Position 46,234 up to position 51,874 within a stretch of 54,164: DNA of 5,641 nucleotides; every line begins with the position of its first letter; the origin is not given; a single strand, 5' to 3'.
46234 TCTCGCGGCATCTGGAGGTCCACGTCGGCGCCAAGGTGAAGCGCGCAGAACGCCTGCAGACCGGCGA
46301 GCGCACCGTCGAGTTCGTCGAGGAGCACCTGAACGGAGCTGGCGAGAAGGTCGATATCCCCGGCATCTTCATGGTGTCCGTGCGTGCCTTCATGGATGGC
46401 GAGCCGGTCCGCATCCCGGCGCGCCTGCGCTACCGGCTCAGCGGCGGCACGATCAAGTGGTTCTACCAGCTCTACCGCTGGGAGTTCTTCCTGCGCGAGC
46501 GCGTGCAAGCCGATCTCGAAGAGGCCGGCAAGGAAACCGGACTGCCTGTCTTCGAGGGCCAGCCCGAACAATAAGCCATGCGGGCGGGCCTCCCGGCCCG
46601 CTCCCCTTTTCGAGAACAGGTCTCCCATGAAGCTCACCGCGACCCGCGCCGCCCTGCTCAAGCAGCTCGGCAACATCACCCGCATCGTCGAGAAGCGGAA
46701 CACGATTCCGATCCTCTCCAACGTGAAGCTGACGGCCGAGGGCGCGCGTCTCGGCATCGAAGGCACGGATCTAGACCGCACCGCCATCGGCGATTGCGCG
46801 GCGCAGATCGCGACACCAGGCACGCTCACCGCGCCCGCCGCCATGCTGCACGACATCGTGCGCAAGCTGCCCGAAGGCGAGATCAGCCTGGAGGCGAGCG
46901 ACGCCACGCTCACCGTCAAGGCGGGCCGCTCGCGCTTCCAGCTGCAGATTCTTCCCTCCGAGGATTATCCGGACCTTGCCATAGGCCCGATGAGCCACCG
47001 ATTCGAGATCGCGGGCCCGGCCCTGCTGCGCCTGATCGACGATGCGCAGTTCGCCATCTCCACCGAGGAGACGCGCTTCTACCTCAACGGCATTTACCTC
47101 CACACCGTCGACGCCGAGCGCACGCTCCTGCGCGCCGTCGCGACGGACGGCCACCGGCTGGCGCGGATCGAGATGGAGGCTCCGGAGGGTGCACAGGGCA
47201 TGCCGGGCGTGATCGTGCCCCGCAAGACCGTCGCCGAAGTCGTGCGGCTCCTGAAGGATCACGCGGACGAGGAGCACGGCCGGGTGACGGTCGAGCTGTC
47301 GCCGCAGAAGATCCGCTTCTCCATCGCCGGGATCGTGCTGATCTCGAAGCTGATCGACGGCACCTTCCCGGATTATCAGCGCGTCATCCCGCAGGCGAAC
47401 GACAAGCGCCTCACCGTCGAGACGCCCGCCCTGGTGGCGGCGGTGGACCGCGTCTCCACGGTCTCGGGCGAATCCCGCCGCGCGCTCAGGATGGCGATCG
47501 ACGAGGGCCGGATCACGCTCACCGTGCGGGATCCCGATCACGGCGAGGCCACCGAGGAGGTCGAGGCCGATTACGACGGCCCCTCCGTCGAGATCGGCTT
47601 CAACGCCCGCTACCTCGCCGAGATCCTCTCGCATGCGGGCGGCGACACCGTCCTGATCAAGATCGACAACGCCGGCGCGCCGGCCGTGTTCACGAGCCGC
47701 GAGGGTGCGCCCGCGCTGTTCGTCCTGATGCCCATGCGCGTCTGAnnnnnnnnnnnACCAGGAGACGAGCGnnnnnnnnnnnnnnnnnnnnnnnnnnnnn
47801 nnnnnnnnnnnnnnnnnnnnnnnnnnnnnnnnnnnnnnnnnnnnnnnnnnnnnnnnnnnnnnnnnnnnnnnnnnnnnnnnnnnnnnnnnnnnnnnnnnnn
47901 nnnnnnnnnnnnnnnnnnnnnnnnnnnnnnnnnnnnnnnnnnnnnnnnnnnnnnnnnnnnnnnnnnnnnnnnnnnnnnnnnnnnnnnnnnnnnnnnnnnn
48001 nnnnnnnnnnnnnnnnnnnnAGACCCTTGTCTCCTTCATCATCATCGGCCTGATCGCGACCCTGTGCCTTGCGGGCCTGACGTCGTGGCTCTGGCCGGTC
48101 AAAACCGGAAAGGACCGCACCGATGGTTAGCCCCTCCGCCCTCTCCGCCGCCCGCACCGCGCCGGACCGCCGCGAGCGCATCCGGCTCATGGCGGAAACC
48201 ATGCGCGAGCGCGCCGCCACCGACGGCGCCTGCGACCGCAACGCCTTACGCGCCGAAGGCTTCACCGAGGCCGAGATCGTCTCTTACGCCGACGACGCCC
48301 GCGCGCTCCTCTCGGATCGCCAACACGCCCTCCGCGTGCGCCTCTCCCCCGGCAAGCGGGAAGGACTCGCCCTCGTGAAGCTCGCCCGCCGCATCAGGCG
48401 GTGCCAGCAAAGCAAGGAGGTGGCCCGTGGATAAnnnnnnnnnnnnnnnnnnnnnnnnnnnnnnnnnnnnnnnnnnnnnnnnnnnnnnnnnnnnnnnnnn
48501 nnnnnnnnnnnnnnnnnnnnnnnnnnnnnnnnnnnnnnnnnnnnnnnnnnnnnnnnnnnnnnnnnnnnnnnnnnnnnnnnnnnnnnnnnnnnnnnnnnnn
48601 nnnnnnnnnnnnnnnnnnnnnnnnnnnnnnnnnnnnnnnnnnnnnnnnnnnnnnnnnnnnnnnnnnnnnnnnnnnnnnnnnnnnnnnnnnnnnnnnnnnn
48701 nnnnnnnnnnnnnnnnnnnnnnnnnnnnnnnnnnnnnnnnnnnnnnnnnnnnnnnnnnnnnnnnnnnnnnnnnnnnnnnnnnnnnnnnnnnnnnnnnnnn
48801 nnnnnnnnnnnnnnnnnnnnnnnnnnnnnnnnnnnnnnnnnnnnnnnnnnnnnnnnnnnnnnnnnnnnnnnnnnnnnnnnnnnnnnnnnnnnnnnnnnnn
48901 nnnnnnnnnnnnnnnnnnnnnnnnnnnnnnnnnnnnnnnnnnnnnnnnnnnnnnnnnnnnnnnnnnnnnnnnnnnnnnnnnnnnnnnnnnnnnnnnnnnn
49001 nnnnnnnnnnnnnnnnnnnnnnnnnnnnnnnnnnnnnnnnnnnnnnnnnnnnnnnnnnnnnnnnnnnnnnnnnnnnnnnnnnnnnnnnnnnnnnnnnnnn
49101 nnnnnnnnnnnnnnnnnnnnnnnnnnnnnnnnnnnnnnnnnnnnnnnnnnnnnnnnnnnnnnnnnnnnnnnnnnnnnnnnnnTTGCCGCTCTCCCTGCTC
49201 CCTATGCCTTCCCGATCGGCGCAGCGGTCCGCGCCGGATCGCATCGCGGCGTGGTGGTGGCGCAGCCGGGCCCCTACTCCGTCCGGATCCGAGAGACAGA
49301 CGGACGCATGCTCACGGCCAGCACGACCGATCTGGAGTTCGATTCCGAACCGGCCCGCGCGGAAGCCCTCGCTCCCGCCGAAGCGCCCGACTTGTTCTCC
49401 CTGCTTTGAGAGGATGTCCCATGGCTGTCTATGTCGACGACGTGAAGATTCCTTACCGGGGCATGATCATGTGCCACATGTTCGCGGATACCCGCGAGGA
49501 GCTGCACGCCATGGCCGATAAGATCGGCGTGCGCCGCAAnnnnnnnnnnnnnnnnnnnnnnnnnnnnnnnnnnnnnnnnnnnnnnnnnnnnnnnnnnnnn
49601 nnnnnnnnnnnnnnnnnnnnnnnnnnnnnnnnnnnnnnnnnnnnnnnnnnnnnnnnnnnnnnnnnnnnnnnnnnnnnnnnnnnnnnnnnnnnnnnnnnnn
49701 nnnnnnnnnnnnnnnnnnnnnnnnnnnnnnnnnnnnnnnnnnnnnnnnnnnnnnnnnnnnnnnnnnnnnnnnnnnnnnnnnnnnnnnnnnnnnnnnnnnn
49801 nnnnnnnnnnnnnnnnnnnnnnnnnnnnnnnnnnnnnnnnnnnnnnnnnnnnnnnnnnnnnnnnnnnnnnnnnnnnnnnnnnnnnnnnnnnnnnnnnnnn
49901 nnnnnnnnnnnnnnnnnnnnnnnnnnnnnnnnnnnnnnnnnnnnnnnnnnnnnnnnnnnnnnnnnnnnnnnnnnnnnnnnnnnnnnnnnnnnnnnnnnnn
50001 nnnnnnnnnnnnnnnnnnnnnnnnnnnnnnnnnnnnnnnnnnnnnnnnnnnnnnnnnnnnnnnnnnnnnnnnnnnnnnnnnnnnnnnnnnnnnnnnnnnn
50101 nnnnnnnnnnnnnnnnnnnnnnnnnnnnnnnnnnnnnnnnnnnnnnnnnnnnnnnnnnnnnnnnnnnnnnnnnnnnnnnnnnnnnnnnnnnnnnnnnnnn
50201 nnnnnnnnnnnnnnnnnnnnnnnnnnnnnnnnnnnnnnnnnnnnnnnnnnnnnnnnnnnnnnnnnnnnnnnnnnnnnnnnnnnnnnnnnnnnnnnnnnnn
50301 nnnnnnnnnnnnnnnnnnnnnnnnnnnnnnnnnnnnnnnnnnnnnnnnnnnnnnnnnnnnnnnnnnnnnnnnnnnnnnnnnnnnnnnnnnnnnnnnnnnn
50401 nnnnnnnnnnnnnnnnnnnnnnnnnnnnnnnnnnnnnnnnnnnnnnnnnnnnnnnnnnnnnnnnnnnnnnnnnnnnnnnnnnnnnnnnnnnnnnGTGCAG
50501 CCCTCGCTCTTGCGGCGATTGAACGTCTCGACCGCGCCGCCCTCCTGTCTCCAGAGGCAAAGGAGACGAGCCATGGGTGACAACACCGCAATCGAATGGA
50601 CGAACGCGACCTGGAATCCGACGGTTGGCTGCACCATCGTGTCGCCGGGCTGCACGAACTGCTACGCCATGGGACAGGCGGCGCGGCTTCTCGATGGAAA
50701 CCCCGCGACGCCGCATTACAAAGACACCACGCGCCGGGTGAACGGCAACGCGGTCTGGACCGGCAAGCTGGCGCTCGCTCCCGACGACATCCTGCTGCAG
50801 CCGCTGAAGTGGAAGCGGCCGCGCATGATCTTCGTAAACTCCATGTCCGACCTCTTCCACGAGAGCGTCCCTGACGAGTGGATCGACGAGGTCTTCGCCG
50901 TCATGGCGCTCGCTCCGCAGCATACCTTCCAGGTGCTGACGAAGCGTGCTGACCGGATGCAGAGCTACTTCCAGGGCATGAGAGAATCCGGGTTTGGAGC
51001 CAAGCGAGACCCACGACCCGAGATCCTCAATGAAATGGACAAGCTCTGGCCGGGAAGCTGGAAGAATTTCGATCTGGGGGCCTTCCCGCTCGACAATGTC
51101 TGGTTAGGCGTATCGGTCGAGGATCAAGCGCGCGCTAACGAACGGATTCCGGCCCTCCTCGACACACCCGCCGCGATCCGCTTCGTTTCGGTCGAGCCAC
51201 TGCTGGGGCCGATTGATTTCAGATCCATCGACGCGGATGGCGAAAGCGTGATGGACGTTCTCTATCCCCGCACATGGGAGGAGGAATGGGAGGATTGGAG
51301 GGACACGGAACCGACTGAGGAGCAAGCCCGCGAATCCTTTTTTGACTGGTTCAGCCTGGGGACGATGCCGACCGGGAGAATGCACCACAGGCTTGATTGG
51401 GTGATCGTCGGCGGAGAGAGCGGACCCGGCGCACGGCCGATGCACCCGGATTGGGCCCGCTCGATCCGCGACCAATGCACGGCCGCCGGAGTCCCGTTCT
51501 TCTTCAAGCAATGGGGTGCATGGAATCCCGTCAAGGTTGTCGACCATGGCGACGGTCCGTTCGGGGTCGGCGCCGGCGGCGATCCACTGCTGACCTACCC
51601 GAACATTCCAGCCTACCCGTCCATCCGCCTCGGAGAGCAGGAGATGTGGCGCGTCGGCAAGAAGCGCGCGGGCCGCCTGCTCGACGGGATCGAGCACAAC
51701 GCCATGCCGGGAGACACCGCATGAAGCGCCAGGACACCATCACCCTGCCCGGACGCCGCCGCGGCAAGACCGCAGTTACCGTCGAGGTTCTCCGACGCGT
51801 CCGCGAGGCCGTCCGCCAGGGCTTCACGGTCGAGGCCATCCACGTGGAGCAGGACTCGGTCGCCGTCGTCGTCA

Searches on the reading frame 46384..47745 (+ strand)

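Call 48: search_protein_families(library=pfam, proteins=[window:46384-47745:+], max_evalue=0.001)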
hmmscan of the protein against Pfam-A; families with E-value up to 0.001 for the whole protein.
window:46384-47745:+ (453 aa): 3 families
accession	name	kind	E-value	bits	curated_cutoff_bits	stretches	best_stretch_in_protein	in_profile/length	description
PF00712.24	DNA_pol3_beta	-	1.5e-33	115.9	24.4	1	82-198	1-119/120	DNA polymerase III beta subunit, N-terminal domain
PF02767.21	DNA_pol3_beta_2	-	4.8e-33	114.3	27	1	212-330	5-116/116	DNA polymerase III beta subunit, central domain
PF02768.20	DNA_pol3_beta_3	-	1.2e-24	86.9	27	1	333-452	2-121/121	DNA polymerase III beta subunit, C-terminal domain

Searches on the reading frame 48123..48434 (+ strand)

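Call 49: search_protein_families(library=pfam, proteins=[window:48123-48434:+], max_evalue=0.01)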
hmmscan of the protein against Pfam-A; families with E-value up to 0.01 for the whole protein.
window:48123-48434:+ (103 aa): 1 family
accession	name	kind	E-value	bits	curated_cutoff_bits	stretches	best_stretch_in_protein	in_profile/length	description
PF23924.1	DUF7263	-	0.0084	16.2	27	1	8-93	80-168/222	Family of unknown function (DUF7263)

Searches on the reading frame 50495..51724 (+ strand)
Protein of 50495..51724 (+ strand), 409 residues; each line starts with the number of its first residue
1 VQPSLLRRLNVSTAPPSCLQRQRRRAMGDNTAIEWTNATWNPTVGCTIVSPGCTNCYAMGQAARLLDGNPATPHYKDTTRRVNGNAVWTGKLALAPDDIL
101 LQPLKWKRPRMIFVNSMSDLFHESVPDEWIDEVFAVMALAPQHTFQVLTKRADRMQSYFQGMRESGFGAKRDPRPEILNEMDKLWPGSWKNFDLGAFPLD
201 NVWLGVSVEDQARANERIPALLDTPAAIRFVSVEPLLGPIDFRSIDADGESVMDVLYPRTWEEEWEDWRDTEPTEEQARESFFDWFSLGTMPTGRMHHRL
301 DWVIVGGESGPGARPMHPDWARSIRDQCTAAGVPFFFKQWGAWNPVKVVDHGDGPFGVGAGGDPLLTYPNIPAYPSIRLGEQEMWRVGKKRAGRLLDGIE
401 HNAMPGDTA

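Call 48: search_protein_families(library=pfam, proteins=[window:50495-51724:+], max_evalue=0.001)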
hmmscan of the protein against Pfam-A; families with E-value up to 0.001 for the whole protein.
window:50495-51724:+ (409 aa): 1 family
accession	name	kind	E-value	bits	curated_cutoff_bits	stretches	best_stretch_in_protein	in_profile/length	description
PF07505.17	DUF5131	-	1.8e-98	329.4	28.9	1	30-405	1-243/243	Protein of unknown function (DUF5131)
